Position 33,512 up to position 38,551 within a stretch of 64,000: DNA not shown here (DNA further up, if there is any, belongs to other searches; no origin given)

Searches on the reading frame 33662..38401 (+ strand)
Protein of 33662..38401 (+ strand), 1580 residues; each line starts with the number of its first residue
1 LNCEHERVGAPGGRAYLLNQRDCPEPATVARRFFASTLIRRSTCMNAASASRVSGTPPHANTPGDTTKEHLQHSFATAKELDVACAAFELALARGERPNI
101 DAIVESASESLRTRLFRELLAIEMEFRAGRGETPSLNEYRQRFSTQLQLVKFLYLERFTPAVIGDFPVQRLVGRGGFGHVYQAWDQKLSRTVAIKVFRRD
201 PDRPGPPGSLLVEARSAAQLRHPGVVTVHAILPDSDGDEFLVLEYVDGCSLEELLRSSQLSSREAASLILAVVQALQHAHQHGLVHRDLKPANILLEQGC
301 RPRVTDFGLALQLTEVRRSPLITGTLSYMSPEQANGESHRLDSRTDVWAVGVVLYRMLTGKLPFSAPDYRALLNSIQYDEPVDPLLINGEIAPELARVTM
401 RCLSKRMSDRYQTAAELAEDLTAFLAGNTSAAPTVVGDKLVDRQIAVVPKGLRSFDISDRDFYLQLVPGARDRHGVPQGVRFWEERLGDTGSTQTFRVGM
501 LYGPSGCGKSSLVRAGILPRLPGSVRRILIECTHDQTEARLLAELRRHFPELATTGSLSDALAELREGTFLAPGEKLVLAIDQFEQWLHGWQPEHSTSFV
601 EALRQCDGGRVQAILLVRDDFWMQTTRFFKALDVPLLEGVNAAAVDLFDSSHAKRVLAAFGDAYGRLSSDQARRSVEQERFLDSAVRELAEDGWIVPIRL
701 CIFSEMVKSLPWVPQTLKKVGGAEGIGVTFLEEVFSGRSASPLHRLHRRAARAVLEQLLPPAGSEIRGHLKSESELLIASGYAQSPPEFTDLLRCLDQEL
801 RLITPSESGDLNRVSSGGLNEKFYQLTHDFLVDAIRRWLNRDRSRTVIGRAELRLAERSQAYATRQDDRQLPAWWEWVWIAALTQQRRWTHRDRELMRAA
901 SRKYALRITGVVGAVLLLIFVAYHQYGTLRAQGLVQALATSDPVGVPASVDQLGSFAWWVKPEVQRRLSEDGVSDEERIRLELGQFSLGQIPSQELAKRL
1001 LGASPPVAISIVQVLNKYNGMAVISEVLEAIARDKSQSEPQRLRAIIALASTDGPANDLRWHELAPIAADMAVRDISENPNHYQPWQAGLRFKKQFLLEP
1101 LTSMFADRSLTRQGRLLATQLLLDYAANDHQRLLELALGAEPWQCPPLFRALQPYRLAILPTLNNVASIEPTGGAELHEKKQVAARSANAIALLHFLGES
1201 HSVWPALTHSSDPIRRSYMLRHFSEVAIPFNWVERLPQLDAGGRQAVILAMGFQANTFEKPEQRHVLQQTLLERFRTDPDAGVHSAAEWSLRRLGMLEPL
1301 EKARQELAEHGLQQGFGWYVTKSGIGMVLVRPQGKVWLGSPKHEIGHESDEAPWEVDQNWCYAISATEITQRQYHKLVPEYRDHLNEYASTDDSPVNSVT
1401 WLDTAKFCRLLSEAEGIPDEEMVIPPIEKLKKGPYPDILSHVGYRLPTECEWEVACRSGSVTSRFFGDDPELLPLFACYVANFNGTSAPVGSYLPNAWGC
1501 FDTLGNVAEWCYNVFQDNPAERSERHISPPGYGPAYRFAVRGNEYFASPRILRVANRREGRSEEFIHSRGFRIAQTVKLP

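Call 47: search_protein_families(library=pfam, proteins=[window:33662-38401:+], max_evalue=0.01)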
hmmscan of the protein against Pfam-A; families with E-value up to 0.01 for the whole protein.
window:33662-38401:+ (1580 aa): 12 families
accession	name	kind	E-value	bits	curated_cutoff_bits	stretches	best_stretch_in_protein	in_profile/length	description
PF00069.31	Pkinase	-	6.3e-48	163.9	31.7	1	168-413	3-254/263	Protein kinase domain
PF07714.23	PK_Tyr_Ser-Thr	-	4.4e-31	108.6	23.1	1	169-412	4-250/258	Protein tyrosine and serine/threonine kinase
PF03781.23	FGE-sulfatase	-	8.6e-31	107.9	23.3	1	1328-1574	6-254/255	Sulfatase-modifying factor enzyme 1-like domain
PF20703.3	nSTAND1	-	5.3e-20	72.8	27.1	1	497-627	34-169/379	Novel STAND NTPase 1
PF03109.22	ABC1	-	2.8e-08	33.6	22.9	1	218-323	122-227/244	ABC1 atypical kinase-like domain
PF14531.12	Kinase-like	-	2.6e-06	27.4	25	1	261-366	141-253/289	Kinase-like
PF13401.12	AAA_22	-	2.7e-06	28.2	27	1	497-615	6-120/130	AAA domain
PF13191.12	AAA_16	-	2.8e-05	25.1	32.6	1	490-606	19-158/167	AAA ATPase domain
PF01163.29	RIO1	-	0.001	19.1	22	1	239-313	81-154/187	RIO domain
PF17667.7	Pkinase_fungal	-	0.0011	18.2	24.1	1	269-341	292-372/387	Fungal protein kinase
PF06293.20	Kdo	-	0.0072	16.2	21.3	0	240-299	93-154/207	Lipopolysaccharide kinase (Kdo/WaaP) family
PF01636.29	APH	-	0.0079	16.4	23.2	0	270-300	155-186/239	Phosphotransferase enzyme family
